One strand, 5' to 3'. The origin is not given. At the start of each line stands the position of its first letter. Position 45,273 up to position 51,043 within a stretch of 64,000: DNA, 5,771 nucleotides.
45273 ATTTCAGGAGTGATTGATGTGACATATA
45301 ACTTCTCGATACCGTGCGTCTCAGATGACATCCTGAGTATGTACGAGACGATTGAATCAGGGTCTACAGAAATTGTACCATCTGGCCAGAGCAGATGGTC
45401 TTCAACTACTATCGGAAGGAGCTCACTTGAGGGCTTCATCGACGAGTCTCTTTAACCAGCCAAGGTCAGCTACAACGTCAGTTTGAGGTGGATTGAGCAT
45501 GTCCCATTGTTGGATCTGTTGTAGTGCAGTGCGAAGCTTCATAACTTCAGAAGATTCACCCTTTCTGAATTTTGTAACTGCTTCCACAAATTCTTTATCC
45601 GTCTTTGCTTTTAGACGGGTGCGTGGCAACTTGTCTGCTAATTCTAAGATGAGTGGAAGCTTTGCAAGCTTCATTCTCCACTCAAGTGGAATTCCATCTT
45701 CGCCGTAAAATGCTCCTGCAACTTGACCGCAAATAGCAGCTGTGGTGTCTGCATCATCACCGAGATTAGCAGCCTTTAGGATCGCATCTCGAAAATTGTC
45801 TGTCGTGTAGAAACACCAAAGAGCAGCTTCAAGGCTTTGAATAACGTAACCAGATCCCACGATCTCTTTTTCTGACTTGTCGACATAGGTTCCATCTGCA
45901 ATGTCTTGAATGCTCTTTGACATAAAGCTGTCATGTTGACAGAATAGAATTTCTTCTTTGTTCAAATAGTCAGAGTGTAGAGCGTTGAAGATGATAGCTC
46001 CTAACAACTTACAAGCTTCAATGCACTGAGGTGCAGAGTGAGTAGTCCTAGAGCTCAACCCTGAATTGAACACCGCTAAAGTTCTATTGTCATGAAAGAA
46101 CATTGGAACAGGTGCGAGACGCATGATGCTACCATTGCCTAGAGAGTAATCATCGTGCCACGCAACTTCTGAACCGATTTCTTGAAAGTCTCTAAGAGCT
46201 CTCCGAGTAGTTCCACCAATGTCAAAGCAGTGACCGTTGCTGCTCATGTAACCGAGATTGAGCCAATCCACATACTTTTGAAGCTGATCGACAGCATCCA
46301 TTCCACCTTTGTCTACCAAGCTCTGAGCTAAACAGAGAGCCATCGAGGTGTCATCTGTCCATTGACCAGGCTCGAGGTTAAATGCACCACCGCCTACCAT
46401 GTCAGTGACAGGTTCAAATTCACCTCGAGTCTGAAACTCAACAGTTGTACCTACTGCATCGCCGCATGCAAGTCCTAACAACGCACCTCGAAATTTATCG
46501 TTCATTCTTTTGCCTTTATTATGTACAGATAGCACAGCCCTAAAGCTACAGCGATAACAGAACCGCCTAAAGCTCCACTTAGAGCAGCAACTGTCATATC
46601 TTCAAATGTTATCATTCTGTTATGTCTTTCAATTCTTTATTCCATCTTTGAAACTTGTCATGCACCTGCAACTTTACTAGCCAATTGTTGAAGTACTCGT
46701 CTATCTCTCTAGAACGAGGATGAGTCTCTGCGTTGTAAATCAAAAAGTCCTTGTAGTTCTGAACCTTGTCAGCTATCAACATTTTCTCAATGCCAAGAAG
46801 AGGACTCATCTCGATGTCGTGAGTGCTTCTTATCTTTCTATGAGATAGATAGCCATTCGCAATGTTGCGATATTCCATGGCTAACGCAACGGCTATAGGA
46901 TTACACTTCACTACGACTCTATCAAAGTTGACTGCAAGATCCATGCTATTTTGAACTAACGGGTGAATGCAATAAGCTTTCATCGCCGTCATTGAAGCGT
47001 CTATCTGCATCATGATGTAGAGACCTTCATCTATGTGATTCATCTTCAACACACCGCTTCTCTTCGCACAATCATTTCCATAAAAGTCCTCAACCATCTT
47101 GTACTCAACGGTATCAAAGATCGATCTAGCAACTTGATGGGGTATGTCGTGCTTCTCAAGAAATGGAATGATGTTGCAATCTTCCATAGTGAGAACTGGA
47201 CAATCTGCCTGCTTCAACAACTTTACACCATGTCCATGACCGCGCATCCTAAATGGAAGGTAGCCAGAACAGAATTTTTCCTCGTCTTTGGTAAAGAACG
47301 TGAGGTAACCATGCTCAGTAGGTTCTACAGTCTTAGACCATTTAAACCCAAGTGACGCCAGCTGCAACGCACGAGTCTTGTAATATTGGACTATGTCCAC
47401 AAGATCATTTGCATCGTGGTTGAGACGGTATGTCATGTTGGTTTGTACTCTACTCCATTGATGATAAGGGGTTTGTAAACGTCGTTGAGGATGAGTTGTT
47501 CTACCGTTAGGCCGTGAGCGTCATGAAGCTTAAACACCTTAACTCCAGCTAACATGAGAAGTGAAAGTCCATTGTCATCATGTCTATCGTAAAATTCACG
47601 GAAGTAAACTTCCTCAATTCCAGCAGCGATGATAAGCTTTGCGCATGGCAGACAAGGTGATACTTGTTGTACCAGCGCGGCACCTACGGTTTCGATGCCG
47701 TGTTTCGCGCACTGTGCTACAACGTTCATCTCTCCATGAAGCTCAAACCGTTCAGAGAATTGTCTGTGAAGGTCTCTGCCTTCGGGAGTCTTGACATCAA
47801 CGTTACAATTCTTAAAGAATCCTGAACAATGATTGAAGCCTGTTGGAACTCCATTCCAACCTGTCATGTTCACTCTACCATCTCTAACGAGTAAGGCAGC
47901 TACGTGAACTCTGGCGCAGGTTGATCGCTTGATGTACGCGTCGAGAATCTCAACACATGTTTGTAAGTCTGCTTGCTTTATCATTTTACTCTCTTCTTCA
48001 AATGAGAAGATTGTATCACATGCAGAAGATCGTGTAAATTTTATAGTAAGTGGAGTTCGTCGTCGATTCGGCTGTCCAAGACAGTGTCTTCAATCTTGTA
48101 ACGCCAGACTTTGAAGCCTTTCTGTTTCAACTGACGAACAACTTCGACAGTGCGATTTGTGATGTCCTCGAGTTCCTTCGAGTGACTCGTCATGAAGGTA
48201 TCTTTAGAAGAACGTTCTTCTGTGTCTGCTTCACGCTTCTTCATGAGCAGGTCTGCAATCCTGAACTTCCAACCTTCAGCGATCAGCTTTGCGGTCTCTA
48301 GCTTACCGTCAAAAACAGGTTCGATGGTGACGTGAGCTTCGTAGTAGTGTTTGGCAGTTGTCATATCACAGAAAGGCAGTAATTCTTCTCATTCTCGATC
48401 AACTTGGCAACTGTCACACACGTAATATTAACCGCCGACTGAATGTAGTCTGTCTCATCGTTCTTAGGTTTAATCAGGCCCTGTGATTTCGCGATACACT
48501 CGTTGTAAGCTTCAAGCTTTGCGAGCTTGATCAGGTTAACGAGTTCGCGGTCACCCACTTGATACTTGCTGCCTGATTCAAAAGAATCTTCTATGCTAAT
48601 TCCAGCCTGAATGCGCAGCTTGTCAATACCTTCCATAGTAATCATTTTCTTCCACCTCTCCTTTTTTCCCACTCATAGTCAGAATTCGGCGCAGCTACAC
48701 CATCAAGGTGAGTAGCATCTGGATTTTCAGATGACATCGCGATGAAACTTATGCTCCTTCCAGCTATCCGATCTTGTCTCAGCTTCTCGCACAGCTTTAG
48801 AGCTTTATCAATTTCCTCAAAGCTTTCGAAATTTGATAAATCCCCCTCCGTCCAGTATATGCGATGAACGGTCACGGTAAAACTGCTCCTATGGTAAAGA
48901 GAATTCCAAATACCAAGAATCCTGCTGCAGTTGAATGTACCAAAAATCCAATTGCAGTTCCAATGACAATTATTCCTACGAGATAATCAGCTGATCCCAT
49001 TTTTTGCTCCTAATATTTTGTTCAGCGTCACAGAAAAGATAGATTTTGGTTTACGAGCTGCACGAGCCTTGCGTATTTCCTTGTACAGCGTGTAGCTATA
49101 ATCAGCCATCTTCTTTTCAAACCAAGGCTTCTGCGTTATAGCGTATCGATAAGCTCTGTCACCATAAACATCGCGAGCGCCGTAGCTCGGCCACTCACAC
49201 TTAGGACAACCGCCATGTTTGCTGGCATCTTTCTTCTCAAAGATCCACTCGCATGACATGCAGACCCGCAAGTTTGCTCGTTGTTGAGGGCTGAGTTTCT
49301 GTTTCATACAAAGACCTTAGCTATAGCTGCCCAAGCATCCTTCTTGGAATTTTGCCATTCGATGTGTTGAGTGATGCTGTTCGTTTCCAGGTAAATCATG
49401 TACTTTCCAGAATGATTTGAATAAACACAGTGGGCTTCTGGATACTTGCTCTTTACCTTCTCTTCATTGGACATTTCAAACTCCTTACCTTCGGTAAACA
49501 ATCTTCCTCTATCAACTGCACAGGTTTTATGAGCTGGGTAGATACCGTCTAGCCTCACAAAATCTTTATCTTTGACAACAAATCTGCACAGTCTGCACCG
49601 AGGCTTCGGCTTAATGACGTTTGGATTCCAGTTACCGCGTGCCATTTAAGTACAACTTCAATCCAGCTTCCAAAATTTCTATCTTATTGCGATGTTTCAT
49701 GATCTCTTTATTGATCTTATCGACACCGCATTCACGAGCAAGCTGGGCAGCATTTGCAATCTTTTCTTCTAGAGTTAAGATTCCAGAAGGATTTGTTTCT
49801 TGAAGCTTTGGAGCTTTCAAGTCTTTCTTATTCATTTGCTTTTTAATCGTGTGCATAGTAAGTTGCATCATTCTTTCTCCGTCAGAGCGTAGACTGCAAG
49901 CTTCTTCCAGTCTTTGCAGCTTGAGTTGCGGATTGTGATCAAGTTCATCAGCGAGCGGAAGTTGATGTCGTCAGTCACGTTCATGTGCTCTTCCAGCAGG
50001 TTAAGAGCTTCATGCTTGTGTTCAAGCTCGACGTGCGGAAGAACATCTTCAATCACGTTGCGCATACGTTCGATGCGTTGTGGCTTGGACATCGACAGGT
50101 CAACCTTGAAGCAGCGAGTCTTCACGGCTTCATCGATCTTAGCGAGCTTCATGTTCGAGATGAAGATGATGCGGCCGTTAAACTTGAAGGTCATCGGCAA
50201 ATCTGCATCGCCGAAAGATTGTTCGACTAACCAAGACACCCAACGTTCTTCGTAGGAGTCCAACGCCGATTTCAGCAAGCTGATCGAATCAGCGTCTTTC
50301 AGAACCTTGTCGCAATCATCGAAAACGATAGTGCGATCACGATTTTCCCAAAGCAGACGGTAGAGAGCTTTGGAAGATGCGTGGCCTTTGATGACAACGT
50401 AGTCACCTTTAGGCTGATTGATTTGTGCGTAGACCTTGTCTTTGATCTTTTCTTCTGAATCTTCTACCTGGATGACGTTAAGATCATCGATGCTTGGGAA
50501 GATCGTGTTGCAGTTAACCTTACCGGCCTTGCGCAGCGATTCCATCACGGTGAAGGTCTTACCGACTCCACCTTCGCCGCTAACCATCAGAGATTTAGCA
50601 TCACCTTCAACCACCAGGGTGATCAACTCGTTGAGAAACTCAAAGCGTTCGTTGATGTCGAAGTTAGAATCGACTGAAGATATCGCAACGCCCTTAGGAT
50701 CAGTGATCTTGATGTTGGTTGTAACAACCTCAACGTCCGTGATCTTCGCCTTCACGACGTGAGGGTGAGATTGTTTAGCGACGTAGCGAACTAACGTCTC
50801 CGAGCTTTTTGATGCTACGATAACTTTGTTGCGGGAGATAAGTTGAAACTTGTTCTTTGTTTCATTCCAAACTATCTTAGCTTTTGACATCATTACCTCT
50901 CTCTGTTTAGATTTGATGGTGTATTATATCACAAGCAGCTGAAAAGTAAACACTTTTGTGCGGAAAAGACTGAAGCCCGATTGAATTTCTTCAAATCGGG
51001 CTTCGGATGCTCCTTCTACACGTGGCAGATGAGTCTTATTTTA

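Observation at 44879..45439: Minimal DnaE-like (C-family) polymerase split into two genes 18 kb apart, with the break just before the catalytic acidic motif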

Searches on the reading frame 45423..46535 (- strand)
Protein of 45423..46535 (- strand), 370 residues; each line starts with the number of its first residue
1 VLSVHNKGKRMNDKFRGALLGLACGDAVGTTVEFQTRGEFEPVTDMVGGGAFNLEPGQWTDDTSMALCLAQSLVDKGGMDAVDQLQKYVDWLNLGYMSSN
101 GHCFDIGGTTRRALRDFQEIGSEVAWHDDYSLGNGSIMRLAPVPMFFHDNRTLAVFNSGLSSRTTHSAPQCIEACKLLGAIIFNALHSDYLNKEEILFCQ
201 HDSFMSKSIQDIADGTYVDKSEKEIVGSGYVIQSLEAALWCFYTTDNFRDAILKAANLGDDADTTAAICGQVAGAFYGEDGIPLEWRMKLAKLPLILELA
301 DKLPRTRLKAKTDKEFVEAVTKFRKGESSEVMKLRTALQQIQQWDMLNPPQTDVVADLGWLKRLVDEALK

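Call 15: search_protein_families(library=phrogs, proteins=[window:45423-46535:-], max_evalue=0.00001)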
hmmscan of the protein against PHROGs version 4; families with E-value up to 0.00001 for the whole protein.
window:45423-46535:- (370 aa): 2 families
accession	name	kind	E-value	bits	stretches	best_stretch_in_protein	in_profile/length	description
phrog_6572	-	other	2e-77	261.5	1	10-314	3-315/325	ADP-ribosylglycohydrolase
phrog_22100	-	unknown function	3.6e-17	63.7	1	14-291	2-287/306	-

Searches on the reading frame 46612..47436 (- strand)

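Call 15: search_protein_families(library=phrogs, proteins=[window:46612-47436:-], max_evalue=0.00001)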
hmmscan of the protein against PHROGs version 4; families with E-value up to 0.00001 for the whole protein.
window:46612-47436:- (274 aa): 1 family
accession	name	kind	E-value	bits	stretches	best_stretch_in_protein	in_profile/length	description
phrog_21276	-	unknown function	4.8e-56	190.2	1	109-263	6-164/176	-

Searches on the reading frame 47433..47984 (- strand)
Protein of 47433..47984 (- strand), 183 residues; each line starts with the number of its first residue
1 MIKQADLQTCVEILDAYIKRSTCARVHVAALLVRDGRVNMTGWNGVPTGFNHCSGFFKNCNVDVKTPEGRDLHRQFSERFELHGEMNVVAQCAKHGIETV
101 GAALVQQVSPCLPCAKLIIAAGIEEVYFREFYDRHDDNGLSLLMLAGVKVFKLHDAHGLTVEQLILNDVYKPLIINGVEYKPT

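Call 83: search_protein_families(library=pfam, proteins=[window:47433-47984:-], max_evalue=1)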
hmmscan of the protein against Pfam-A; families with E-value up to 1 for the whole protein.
window:47433-47984:- (183 aa): 5 families
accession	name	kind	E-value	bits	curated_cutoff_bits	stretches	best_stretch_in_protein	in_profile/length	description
PF00383.29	dCMP_cyt_deam_1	-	9.7e-15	54.8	25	1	12-128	9-100/102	Cytidine and deoxycytidylate deaminase zinc-binding region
PF14437.12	MafB19-deam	-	5e-07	30.1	27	1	17-128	14-99/142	MafB19-like deaminase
PF14439.12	Bd3614-deam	-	0.0013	19.1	38.5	1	81-141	34-97/113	Bd3614-like deaminase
PF18750.7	SNAD4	-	0.18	12.3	27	1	64-120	12-73/130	Secreted Novel AID/APOBEC-like Deaminase 4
PF03555.19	Flu_C_NS2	-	0.29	11.8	25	1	3-27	17-41/57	Influenza C non-structural protein (NS2)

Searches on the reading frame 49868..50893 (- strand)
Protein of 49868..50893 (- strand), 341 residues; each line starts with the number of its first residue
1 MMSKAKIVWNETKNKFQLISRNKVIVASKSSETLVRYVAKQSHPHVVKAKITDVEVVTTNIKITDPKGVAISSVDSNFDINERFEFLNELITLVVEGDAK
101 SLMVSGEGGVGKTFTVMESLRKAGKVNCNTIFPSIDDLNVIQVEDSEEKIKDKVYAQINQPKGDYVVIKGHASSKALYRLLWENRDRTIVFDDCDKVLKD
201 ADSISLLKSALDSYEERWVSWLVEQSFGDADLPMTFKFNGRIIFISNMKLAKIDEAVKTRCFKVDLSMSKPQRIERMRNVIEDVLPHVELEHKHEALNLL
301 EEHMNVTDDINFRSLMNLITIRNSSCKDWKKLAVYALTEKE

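Call 15: search_protein_families(library=phrogs, proteins=[window:49868-50893:-], max_evalue=0.00001)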
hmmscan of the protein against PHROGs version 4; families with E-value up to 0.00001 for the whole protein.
window:49868-50893:- (341 aa): 2 families
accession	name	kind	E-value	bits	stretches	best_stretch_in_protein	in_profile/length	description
phrog_1250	-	unknown function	1.1e-50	173.5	1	6-336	10-324/327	unknown function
phrog_168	-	DNA, RNA and nucleotide metabolism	2.2e-07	31.9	1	92-287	35-179/314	clamp loader of DNA polymerase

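Call 60: search_protein_families(library=pfam, proteins=[window:49868-50893:-], max_evalue=0.001)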
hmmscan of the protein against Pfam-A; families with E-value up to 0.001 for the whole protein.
window:49868-50893:- (341 aa): 3 families
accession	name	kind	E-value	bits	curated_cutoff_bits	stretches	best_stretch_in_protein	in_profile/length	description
PF13191.12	AAA_16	-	0.00021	22.3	32.6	0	85-131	10-63/167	AAA ATPase domain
PF13401.12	AAA_22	-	0.00042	21.1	27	0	98-212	4-109/130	AAA domain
PF00931.28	NB-ARC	-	0.00056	19.7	23.5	1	92-194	10-109/248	NB-ARC domain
